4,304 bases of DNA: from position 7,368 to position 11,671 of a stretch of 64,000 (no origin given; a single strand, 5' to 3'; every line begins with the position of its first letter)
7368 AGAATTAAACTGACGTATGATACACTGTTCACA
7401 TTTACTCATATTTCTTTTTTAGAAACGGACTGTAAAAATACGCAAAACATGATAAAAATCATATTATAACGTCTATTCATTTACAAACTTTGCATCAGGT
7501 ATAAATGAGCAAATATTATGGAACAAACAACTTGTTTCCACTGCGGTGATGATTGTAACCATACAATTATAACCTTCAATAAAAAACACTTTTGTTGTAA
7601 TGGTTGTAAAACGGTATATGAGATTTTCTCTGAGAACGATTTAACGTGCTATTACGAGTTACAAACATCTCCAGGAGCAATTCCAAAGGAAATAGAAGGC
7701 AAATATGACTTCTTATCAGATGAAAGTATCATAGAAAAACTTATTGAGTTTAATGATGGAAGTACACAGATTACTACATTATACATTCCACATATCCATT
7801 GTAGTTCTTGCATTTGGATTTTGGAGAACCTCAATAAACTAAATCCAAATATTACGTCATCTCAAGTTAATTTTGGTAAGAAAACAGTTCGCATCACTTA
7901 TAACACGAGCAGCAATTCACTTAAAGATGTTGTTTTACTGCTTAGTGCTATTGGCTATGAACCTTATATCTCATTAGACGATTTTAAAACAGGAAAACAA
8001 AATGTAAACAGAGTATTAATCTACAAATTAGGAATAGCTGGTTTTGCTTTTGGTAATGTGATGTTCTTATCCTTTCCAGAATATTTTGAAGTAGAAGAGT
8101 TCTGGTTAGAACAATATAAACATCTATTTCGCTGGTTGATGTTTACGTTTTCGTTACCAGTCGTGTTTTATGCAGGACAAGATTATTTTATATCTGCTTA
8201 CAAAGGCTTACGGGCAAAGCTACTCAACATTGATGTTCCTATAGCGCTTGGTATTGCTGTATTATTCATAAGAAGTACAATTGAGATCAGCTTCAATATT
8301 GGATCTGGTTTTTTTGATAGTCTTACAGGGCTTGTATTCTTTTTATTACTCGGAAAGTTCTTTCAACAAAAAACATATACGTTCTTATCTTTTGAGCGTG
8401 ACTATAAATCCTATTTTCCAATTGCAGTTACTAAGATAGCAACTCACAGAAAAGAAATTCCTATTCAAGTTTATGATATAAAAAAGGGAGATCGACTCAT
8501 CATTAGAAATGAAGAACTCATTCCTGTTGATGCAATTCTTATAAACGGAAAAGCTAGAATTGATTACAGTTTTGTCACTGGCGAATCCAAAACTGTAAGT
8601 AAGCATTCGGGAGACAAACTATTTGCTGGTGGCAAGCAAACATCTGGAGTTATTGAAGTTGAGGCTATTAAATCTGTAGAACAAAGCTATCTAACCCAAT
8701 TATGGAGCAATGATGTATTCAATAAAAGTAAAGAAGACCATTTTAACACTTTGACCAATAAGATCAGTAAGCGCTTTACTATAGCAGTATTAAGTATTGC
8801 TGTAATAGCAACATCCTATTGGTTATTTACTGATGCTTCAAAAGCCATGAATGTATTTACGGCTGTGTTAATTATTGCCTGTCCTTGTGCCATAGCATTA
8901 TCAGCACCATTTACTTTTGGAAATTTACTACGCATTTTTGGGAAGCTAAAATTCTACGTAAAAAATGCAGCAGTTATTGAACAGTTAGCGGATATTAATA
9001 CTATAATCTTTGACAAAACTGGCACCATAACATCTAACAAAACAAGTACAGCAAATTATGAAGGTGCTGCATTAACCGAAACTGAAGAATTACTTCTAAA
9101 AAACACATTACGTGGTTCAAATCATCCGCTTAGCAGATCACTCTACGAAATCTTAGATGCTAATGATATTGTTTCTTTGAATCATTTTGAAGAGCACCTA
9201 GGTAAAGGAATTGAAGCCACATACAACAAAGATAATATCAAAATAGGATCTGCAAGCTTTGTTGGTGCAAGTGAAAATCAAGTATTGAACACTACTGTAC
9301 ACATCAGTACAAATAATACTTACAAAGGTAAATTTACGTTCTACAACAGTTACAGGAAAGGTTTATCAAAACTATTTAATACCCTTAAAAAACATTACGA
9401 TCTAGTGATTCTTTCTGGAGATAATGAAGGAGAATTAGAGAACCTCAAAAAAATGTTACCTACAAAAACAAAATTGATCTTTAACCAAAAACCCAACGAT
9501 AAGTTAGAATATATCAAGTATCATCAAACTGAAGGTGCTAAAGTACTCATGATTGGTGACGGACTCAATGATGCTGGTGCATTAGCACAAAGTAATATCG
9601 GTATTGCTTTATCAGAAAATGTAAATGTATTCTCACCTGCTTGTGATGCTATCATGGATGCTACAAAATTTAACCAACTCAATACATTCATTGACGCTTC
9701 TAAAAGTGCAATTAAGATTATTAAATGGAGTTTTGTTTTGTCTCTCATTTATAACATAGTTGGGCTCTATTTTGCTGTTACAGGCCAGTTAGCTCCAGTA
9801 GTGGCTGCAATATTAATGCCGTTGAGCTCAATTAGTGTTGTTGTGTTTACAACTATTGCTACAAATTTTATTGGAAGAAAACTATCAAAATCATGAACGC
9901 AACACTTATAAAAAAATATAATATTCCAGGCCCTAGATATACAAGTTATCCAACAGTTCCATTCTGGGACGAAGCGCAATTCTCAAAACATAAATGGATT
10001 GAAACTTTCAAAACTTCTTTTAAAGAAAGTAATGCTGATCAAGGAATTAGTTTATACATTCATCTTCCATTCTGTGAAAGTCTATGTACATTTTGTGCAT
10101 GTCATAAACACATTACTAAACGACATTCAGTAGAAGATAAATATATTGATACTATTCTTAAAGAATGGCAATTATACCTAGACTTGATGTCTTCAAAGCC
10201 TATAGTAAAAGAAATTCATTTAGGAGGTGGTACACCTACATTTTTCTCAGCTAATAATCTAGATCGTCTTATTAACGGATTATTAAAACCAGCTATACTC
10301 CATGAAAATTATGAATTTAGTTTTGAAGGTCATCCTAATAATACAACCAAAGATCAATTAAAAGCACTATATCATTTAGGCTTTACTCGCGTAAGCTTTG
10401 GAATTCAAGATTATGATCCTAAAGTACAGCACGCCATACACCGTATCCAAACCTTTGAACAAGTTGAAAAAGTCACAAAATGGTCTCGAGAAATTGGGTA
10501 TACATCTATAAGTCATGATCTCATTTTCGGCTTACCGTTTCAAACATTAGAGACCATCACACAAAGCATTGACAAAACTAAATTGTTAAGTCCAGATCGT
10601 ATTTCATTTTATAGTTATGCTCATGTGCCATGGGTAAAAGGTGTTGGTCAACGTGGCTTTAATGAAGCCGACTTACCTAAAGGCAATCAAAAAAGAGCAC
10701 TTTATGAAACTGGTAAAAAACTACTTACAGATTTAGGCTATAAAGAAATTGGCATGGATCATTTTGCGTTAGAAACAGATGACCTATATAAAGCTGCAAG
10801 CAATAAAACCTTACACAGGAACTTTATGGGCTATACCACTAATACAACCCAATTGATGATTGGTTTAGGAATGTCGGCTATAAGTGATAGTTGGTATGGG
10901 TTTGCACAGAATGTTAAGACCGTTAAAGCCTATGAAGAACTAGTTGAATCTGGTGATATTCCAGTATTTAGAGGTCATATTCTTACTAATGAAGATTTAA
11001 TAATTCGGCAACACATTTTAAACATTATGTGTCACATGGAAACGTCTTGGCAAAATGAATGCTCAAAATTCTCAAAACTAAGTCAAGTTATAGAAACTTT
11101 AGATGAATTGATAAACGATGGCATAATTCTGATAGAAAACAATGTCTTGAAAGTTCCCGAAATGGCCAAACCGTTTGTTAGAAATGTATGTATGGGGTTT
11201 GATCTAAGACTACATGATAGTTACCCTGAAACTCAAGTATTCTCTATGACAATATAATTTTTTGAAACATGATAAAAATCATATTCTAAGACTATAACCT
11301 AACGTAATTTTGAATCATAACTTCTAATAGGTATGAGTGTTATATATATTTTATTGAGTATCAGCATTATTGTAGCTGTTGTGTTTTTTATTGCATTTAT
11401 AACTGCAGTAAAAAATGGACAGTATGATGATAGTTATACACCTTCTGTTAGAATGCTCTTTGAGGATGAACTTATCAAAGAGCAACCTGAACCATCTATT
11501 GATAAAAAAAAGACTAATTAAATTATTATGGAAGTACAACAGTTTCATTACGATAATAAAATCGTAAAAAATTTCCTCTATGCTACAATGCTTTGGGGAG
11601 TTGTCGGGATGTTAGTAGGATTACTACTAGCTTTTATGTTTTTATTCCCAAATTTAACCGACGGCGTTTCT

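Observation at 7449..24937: A Crp/Fnr-type palindrome at a fixed 29.5-bp offset from -7 boxes links cbb3 oxidase genes and uncharacterised stress genes into one putative low-oxygen regulon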

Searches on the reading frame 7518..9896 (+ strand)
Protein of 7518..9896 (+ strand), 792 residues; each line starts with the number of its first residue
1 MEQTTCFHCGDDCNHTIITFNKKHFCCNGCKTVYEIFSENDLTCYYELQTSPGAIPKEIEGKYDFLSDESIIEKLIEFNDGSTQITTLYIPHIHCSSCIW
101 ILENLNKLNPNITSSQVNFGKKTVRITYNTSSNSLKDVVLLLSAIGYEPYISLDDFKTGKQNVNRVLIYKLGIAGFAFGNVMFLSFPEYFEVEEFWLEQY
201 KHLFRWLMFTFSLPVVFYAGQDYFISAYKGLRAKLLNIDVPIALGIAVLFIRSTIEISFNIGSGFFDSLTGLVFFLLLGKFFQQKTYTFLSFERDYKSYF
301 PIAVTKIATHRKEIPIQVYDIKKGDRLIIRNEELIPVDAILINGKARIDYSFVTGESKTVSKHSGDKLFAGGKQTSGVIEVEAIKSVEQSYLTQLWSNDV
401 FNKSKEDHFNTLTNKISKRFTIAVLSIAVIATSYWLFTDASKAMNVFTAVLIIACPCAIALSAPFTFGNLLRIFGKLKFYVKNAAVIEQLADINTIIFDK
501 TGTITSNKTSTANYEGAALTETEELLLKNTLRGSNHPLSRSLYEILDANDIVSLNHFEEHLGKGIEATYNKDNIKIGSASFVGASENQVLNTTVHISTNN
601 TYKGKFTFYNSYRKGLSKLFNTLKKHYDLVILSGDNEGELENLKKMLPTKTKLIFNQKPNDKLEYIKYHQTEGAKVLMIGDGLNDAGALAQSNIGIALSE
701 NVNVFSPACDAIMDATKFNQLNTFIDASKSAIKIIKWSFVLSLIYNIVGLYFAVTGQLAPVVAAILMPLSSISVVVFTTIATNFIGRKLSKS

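Call 6: search_protein_families(library=pfam, proteins=[window:7518-9896:+])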
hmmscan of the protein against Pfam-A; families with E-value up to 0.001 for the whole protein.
window:7518-9896:+ (792 aa): 4 families
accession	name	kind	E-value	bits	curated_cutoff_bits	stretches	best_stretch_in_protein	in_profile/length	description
PF00122.25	E1-E2_ATPase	-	7.2e-36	123.8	28.1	1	304-469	7-173/181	E1-E2 ATPase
PF00702.32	Hydrolase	-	6.1e-16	59.8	26.4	1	493-692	1-190/191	haloacid dehalogenase-like hydrolase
PF12156.14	ATPase-cat_bd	-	6.9e-11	43.2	27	1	5-74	1-80/86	Putative metal-binding domain of cation transport ATPase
PF00403.32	HMA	-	1.6e-05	25.6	24.8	1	87-148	1-62/62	Heavy-metal-associated domain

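Call 9: search_protein_families(library=ncbifam, proteins=[window:7518-9896:+])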
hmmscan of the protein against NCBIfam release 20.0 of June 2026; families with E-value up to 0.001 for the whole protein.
window:7518-9896:+ (792 aa): 18 families
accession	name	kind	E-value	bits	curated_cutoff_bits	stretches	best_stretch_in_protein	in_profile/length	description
TIGR01525.1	ATPase-IB_hvy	subfamily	2.1e-98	330.6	346.25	1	238-776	1-555/560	heavy metal translocating P-type ATPase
TIGR01511.1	ATPase-IB1_Cu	subfamily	3.8e-91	306.6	397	1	219-776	1-536/542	copper-translocating P-type ATPase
TIGR01512.1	ATPase-IB2_Cd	subfamily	5.3e-73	246.4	313.5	1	310-775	58-486/494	cadmium family heavy metal-translocating P-type ATPase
NF007952.0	PRK10671.1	equivalog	1.3e-61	208.8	1316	1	84-776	103-826/838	copper-exporting P-type ATPase CopA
TIGR01494.1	ATPase_P-type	subfamily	2.5e-52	177.9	62.3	1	309-768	39-475/478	HAD-IC family P-type ATPase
NF008262.1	PRK11033.1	equivalog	7.5e-48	163.5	1005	1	306-748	236-694/731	zinc/cadmium/mercury/lead-transporting ATPase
NF033775.1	P_type_ZntA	exception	2.8e-38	131.7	1240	1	309-745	245-692/732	Zn(II)/Cd(II)/Pb(II) translocating P-type ATPase ZntA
TIGR01497.1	kdpB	equivalog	1.3e-27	96.3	527.9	2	315-515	118-321/675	potassium-transporting ATPase subunit KdpB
NF010609.0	PRK14010.1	equivalog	1.2e-26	93.1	1323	2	316-518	118-323/673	K(+)-transporting ATPase subunit B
TIGR01647.1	ATPase-IIIA_H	equivalog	8.8e-25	87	615.5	2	316-519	105-312/755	plasma-membrane proton-efflux P-type ATPase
TIGR01657.1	P-ATPase-V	hypoth_equivalog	2.3e-23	81.7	618.25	3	620-726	762-831/1055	ATP13A2 family polyamine export P-type ATPase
TIGR01517.1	ATPase-IIB_Ca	equivalog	9.2e-20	70.4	507.05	2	310-512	163-379/882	calcium-translocating P-type ATPase, PMCA-type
TIGR01522.1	ATPase-IIA2_Ca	equivalog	5.1e-14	51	798.3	1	643-737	558-652/854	calcium-transporting P-type ATPase, PMR1-type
TIGR01106.1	ATPase-IIC_X-K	subfamily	1e-11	43.5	946.1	1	640-783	649-789/997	Na,H/K antiporter P-type ATPase subunit alpha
TIGR01116.1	ATPase-IIA1_Ca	equivalog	5.3e-11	41.4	703.4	1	642-733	513-603/799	calcium-translocating P-type ATPase, SERCA-type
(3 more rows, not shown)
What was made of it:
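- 7518..11257 (+): ccoI (fixI-type P-type ATPase, 7518-9896) and hemN (9893-11257), an overlapping gene pair. Pfam and NCBIfam (calls 6, 9).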

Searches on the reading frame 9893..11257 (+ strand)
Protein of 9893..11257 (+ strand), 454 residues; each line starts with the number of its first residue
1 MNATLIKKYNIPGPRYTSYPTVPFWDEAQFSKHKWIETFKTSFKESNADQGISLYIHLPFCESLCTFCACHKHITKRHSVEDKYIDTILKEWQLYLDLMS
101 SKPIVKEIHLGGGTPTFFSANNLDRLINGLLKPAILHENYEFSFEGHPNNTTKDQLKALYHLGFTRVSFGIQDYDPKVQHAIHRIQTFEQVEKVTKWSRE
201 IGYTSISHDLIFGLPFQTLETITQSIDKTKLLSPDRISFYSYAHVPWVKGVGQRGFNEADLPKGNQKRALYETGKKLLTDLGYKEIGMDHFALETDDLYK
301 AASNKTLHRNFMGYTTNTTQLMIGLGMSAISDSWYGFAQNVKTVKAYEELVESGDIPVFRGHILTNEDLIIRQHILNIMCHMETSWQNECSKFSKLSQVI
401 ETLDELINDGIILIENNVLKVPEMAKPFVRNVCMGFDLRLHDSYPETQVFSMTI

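Call 6: search_protein_families(library=pfam, proteins=[window:9893-11257:+])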
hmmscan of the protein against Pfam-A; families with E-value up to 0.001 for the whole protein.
window:9893-11257:+ (454 aa): 1 family
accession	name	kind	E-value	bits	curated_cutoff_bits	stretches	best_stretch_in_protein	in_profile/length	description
PF04055.27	Radical_SAM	-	1.1e-20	74.9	29.5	1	55-227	1-164/166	Radical SAM superfamily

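Call 9: search_protein_families(library=ncbifam, proteins=[window:9893-11257:+])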
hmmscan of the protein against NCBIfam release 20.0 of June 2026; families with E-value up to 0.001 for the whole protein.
window:9893-11257:+ (454 aa): 20 families
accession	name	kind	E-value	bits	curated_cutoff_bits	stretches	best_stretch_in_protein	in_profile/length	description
TIGR00538.1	hemN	equivalog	9.9e-124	413.6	324.95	1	2-454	4-454/454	oxygen-independent coproporphyrinogen III oxidase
NF006067.1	PRK08208.1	equivalog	7.3e-47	160.3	380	1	43-420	27-398/427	STM4012 family radical SAM protein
TIGR00539.1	hemN_rel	equivalog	2.6e-45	155.1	205.4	1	53-426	2-358/361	radical SAM family heme chaperone HemW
TIGR04107.1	rSAM_HutW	equivalog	2e-44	152.1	400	1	21-297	10-286/419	heme anaerobic degradation radical SAM methyltransferase ChuW/HutW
TIGR03994.1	rSAM_HemZ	equivalog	5e-38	131.3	321.4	1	43-243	76-277/401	coproporphyrinogen dehydrogenase HemZ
NF006064.0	PRK08207.2-2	equivalog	9.7e-29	100.7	504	1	48-243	141-339/465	coproporphyrinogen III oxidase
NF004567.0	PRK05904.1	equivalog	2.2e-27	96.2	355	1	53-242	8-192/353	coproporphyrinogen III oxidase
NF006385.0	PRK08629.1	equivalog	1.1e-25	90.3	355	1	37-245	37-239/439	coproporphyrinogen III oxidase family protein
NF006060.0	PRK08207.1-3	equivalog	2.2e-25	89.4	653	1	48-239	146-341/477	coproporphyrinogen III oxidase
NF005133.0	PRK06582.1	equivalog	1.1e-24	87.2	597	1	48-300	8-257/390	coproporphyrinogen III oxidase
NF006062.0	PRK08207.1-5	equivalog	3.8e-22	78.8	1007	1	47-289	143-391/476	coproporphyrinogen III oxidase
NF006061.0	PRK08207.1-4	equivalog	4e-22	78.7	702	1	48-238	170-364/501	coproporphyrinogen III oxidase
NF006059.0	PRK08207.1-1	equivalog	6.1e-19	68.1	1012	1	51-240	171-364/496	coproporphyrinogen III oxidase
NF006066.0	PRK08207.2-5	equivalog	1.6e-18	66.6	1117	1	48-243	187-385/518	coproporphyrinogen III oxidase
NF006063.0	PRK08207.2-1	equivalog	2.3e-18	66.1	1074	1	50-242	191-386/518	coproporphyrinogen III oxidase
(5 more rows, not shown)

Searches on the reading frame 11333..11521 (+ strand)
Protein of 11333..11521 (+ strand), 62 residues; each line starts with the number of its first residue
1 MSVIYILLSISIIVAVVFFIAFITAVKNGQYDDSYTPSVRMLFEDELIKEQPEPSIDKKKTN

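Call 35: search_protein_families(library=pfam, proteins=[window:11333-11521:+], max_evalue=1)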
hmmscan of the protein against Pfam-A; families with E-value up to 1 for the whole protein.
window:11333-11521:+ (62 aa): 1 family
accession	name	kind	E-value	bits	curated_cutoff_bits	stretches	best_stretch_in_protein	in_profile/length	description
PF03597.20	FixS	-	1e-19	70.4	23.1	1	2-45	1-44/44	Cytochrome oxidase maturation protein cbb3-type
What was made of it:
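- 11333..17512 (+): ccoS, fused ccoNO, ccoQ, ccoP, ccoG, ccoH and a DsbD_2-family gene: cbb3 oxidase with its assembly genes. Pfam FixS (call 35).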
